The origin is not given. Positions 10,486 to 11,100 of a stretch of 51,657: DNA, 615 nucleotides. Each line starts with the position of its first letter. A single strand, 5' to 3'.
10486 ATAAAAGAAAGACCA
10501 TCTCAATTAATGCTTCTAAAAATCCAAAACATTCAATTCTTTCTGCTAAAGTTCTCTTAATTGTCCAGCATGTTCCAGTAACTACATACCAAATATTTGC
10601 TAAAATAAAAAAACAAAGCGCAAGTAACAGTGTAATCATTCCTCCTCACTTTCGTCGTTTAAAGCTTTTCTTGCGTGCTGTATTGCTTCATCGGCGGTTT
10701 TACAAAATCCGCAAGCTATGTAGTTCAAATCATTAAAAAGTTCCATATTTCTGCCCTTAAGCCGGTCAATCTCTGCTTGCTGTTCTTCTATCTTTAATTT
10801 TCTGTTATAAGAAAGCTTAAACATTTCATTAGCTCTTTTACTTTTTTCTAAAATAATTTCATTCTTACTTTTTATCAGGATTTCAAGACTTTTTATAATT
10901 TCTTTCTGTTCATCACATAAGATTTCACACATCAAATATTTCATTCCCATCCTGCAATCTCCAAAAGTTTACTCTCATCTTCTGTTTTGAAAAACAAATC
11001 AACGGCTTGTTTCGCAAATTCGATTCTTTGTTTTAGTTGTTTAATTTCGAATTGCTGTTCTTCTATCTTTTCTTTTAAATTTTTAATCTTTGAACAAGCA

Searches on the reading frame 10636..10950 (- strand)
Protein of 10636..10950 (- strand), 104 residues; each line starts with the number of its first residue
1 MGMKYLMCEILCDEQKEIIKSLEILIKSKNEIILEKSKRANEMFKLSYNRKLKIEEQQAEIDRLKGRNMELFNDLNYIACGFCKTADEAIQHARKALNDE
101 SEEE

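Call 51: search_protein_families(library=pfam, proteins=[window:10636-10950:-], max_evalue=0.01)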
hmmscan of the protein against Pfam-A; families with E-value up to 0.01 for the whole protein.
window:10636-10950:- (104 aa): 1 family
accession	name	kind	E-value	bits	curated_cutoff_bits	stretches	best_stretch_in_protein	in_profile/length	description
PF06746.16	DUF1216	-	0.0088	16.5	21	0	11-57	55-101/134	Protein of unknown function (DUF1216)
